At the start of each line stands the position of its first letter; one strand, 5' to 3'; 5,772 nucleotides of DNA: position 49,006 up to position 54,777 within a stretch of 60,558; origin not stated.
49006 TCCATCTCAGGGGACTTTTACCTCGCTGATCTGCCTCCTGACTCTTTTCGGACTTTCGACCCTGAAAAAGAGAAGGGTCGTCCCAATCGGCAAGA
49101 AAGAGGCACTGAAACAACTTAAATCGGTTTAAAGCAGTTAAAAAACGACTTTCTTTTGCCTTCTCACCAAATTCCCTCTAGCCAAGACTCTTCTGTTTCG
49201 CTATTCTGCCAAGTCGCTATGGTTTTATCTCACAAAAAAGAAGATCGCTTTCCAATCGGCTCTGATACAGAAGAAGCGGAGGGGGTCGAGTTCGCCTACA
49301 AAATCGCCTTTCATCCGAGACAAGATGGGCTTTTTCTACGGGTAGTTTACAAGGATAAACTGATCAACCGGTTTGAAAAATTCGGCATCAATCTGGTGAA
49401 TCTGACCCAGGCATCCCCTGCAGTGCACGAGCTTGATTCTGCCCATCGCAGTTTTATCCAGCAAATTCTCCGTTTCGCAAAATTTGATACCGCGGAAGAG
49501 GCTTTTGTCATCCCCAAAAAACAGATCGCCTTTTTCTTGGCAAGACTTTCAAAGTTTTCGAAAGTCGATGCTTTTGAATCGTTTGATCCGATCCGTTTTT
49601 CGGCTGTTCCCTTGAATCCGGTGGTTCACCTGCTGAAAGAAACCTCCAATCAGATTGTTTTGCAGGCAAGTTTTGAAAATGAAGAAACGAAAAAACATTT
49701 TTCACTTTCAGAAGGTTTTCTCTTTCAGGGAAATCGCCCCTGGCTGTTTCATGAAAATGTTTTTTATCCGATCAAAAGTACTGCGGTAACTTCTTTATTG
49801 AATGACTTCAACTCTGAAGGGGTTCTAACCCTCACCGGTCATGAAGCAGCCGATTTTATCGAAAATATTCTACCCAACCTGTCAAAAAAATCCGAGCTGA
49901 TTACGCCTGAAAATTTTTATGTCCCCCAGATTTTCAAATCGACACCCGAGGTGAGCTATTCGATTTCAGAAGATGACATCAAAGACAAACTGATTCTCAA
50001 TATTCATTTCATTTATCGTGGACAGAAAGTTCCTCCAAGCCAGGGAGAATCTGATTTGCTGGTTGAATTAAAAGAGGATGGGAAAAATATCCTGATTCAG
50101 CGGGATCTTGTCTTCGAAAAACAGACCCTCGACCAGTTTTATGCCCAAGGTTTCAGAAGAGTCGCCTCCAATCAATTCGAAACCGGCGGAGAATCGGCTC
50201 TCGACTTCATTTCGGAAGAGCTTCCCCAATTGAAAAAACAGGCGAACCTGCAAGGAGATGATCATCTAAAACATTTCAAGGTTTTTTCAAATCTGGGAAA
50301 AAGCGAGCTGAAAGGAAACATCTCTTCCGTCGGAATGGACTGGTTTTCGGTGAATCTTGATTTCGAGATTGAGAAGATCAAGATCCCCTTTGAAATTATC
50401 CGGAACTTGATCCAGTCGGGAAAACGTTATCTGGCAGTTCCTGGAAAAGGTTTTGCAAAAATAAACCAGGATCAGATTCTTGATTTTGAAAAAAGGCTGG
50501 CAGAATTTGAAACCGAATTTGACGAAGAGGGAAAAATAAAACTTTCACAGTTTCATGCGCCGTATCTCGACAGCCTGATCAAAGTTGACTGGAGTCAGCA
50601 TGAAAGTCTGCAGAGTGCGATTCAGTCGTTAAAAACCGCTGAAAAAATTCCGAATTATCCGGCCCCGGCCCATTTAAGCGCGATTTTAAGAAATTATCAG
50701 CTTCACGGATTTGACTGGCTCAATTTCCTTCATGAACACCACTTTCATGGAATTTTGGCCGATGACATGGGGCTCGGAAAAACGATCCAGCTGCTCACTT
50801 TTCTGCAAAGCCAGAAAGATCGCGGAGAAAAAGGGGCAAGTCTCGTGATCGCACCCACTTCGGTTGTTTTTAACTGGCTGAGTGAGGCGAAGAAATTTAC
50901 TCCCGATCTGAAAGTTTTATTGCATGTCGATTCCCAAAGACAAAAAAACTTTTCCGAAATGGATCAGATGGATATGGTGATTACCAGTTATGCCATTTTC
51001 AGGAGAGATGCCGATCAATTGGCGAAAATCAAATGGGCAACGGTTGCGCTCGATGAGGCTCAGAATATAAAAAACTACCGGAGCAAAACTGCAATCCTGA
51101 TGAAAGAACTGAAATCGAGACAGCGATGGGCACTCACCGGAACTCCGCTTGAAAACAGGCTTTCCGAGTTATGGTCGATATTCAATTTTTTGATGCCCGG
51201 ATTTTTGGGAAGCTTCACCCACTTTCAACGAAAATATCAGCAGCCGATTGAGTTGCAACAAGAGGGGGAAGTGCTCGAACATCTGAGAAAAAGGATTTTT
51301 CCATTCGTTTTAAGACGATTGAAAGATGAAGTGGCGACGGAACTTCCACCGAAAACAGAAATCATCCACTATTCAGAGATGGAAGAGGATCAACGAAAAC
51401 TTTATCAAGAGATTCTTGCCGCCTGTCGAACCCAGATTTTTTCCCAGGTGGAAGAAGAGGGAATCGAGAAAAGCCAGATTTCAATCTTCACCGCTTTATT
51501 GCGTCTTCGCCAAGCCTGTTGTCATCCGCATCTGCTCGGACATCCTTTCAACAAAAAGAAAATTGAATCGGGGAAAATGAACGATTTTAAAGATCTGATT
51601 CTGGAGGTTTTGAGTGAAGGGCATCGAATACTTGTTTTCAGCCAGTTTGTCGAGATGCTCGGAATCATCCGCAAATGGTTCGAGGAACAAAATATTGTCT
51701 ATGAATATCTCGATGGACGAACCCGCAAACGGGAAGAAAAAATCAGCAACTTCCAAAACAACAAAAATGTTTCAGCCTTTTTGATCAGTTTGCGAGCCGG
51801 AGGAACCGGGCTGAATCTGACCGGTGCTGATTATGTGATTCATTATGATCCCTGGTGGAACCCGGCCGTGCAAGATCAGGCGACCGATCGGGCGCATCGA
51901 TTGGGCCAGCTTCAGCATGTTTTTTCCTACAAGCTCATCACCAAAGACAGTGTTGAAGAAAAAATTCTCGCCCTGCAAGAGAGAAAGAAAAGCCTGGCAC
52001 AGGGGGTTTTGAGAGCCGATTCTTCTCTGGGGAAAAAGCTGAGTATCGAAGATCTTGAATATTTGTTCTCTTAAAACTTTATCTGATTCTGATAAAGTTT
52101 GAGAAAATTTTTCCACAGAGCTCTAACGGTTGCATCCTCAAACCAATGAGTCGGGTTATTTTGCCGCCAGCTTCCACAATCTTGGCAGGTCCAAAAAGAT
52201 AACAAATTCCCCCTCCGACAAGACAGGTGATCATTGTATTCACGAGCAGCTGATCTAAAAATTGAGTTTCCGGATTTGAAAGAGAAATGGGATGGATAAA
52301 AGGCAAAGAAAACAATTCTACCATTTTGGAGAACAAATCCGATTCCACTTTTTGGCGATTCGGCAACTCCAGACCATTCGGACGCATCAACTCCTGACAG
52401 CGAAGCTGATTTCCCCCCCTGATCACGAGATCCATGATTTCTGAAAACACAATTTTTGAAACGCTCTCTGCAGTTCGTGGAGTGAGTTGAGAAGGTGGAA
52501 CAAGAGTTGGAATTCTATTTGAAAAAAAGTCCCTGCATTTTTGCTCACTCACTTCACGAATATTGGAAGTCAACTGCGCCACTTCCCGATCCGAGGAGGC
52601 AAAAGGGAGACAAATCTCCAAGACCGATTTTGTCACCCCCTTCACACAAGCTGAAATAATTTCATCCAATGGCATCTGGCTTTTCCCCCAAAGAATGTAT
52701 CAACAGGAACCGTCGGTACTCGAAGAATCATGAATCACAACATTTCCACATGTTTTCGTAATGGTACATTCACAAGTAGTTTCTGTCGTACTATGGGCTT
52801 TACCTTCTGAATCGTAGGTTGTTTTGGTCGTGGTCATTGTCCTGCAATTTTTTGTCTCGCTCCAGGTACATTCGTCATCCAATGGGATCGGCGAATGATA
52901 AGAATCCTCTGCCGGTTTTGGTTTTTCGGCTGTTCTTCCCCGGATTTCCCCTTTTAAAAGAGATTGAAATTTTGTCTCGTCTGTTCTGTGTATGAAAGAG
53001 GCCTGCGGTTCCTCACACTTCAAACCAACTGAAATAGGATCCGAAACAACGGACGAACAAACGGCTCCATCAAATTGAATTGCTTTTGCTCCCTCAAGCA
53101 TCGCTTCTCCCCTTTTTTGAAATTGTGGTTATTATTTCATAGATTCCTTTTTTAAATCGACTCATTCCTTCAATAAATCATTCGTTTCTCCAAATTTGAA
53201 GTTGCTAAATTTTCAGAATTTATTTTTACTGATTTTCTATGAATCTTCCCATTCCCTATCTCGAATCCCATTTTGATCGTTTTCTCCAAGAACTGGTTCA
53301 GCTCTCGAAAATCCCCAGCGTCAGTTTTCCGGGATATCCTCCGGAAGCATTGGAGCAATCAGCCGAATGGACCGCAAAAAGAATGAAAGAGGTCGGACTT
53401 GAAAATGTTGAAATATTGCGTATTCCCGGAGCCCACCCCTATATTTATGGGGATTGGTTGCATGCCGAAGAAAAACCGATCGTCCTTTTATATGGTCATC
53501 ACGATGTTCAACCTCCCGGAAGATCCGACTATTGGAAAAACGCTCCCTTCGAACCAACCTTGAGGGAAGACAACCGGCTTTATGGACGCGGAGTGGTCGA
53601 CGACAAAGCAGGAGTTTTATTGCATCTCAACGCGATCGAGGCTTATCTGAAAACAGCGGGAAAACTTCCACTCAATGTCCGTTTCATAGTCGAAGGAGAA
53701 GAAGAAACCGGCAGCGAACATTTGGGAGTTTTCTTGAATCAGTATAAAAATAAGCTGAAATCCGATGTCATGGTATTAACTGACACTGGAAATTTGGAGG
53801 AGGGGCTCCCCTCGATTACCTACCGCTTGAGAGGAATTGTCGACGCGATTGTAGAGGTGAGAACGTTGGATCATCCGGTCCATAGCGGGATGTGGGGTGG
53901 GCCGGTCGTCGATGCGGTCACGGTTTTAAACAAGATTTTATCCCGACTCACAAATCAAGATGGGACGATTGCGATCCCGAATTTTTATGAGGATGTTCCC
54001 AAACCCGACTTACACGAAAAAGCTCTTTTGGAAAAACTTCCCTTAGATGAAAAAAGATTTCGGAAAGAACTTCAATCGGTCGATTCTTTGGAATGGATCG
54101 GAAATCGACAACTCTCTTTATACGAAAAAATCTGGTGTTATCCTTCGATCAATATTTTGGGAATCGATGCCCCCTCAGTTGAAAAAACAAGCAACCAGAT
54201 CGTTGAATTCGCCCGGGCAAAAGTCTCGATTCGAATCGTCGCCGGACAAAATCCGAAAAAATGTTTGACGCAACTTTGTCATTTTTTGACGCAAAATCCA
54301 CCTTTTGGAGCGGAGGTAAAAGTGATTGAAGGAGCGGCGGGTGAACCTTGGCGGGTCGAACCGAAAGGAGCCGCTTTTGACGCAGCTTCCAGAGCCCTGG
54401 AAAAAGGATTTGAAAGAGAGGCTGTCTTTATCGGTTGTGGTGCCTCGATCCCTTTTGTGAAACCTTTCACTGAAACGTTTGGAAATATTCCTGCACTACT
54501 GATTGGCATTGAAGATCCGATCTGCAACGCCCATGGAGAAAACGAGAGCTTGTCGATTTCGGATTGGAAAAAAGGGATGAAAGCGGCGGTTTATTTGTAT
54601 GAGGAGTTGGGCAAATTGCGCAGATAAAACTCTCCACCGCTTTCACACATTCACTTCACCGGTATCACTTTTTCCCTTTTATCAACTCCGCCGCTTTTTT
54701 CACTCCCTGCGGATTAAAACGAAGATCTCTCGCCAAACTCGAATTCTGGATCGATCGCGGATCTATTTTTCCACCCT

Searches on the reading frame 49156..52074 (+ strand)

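Call 53: search_protein_families(library=pfam, proteins=[window:49156-52074:+], max_evalue=0.01)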
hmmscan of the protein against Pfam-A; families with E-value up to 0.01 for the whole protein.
window:49156-52074:+ (972 aa): 4 families
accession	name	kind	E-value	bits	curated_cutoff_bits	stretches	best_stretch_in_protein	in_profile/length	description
PF00176.29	SNF2-rel_dom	-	5e-74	249.4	24.9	1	514-793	1-290/290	SNF2-related domain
PF00271.37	Helicase_C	-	3.7e-22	79.1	23.5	1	808-917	3-110/110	Helicase conserved C-terminal domain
PF08455.15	SNF2_assoc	-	3.6e-21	76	27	1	182-497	56-367/373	Bacterial SNF2 helicase associated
PF04851.21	ResIII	-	6.6e-06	26.6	22.5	1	511-664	4-162/164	Type III restriction enzyme, res subunit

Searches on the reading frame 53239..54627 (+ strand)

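Call 53: search_protein_families(library=pfam, proteins=[window:53239-54627:+], max_evalue=0.01)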
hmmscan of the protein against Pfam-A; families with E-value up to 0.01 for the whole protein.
window:53239-54627:+ (462 aa): 3 families
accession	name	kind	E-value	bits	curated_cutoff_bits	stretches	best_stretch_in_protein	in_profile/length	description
PF01546.33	Peptidase_M20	-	1.5e-26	94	24.6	1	83-453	1-203/206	Peptidase family M20/M25/M40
PF07687.19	M20_dimer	-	2.9e-11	43.7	21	1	197-351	3-100/107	Peptidase dimerisation domain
PF04389.22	Peptidase_M28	-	0.0065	16.7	21.3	1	75-190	8-101/193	Peptidase family M28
